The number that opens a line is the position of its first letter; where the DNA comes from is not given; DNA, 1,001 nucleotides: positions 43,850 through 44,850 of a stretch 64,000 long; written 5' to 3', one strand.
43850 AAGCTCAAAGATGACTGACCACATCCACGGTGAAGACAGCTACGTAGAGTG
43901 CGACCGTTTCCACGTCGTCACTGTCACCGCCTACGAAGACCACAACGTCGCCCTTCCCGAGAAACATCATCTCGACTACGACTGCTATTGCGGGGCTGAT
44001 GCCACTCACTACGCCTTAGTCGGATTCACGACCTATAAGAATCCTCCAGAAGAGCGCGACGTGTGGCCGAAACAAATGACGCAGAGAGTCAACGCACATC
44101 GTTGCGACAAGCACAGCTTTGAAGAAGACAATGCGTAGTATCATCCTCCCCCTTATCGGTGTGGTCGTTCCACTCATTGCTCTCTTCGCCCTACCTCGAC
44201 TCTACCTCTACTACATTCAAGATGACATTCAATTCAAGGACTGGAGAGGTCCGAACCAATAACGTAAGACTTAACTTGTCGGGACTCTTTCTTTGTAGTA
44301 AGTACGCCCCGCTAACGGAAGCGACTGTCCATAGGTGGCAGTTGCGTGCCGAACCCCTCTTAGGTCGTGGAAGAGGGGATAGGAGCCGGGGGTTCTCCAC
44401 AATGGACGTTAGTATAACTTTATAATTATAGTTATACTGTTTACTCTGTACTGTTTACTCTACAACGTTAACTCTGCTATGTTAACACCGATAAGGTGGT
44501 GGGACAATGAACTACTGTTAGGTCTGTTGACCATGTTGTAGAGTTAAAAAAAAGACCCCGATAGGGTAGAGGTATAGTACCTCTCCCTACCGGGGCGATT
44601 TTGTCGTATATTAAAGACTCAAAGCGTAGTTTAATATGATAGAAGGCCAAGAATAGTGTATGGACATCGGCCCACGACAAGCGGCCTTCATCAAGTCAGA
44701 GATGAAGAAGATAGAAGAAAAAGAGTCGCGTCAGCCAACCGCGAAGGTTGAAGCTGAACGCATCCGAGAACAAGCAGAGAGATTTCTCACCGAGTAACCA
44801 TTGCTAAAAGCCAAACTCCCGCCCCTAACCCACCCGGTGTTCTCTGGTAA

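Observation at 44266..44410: Paralogous structured small RNA (copy 2) with its own promoter box; stems covary with copy 1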

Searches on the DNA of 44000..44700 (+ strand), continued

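Call 60: search_with_rna_model(model_id=R1, sources=[L143, L144, L145, L146, L147, L148], max_evalue=1, show_alignments=6)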
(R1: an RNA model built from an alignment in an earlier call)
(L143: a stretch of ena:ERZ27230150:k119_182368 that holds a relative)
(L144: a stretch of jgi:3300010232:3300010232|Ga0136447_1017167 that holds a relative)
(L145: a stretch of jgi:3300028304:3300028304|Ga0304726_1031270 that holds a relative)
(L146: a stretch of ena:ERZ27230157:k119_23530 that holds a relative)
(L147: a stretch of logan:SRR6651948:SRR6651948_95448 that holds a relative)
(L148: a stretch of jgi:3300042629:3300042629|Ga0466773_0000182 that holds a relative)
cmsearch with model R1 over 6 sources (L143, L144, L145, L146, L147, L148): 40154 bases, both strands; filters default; matches with E-value up to 1: 5.
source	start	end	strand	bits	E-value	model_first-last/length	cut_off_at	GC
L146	4695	4808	+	68.9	1.8e-14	1-116/116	no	0.66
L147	2871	2984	+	68.9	1.8e-14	1-116/116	no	0.66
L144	2715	2828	+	68.8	2e-14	1-116/116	no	0.63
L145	624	737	+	68.8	2e-14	1-116/116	no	0.63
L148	5618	5730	+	31.6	1.2e-05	1-116/116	no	0.55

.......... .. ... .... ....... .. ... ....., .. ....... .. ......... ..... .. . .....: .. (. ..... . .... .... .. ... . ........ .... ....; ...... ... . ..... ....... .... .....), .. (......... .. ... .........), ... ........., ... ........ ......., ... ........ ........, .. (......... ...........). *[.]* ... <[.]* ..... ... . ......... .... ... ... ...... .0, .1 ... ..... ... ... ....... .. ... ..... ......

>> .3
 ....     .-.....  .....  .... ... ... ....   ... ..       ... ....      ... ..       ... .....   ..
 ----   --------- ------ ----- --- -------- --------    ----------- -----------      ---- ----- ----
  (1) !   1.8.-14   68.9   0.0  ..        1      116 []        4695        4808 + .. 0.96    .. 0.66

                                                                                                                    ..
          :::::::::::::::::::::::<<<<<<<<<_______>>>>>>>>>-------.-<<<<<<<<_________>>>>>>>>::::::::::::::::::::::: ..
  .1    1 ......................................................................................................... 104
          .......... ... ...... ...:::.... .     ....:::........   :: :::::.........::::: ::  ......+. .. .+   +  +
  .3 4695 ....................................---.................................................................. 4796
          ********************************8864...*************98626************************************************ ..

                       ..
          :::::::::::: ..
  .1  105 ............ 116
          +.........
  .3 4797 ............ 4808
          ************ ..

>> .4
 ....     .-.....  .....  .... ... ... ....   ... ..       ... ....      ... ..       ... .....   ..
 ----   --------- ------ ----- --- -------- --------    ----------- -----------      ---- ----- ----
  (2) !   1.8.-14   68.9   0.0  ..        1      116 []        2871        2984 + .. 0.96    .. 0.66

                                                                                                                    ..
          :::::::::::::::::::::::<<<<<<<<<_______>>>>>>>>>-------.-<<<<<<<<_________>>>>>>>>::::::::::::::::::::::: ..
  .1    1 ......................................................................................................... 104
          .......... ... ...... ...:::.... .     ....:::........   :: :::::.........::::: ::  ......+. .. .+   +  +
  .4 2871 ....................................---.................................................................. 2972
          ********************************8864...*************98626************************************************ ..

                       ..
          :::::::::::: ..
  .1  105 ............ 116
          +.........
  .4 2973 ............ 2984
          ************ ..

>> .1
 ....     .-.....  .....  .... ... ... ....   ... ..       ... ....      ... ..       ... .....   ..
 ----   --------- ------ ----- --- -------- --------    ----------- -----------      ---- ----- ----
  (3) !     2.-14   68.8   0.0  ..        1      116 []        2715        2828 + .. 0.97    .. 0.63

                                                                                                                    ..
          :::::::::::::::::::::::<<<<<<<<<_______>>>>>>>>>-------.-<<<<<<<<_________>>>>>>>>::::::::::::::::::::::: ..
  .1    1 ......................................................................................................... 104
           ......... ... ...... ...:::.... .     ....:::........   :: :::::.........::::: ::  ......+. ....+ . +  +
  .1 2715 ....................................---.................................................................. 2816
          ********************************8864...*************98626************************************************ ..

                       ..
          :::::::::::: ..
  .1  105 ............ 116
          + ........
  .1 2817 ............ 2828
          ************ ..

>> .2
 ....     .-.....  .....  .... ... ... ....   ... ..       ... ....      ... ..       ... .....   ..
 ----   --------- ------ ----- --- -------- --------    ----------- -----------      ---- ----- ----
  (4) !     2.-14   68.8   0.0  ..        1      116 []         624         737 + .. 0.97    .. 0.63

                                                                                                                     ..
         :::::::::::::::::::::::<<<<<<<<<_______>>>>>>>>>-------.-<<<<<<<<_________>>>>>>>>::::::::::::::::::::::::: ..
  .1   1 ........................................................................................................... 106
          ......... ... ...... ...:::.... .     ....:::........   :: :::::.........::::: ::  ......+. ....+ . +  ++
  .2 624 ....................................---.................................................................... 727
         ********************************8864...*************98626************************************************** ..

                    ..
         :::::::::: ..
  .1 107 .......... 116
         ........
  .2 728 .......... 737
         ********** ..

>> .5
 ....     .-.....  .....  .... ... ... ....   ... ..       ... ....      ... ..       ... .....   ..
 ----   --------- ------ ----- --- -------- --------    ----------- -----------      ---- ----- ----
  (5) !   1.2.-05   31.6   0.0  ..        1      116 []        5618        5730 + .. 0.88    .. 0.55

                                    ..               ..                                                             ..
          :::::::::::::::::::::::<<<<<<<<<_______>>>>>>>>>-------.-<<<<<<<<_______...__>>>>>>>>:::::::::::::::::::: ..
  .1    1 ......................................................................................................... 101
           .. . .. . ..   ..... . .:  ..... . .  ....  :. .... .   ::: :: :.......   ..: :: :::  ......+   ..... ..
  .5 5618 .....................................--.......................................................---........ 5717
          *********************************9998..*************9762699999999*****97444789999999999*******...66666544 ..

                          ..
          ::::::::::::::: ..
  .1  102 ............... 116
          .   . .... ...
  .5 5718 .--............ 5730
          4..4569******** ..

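Call 65: search_with_rna_model(model_id=R1, sources=[L149, L150, L151], max_evalue=10, filters=off, show_alignments=5)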
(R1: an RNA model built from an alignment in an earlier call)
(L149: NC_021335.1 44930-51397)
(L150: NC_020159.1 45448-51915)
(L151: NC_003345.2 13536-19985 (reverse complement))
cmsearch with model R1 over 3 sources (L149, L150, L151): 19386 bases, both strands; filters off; matches with E-value up to 10: 2.
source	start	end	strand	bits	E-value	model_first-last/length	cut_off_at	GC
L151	4796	4839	-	5.8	7.4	1-116/116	no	0.57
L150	1403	1468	+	5.3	9.4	1-116/116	no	0.47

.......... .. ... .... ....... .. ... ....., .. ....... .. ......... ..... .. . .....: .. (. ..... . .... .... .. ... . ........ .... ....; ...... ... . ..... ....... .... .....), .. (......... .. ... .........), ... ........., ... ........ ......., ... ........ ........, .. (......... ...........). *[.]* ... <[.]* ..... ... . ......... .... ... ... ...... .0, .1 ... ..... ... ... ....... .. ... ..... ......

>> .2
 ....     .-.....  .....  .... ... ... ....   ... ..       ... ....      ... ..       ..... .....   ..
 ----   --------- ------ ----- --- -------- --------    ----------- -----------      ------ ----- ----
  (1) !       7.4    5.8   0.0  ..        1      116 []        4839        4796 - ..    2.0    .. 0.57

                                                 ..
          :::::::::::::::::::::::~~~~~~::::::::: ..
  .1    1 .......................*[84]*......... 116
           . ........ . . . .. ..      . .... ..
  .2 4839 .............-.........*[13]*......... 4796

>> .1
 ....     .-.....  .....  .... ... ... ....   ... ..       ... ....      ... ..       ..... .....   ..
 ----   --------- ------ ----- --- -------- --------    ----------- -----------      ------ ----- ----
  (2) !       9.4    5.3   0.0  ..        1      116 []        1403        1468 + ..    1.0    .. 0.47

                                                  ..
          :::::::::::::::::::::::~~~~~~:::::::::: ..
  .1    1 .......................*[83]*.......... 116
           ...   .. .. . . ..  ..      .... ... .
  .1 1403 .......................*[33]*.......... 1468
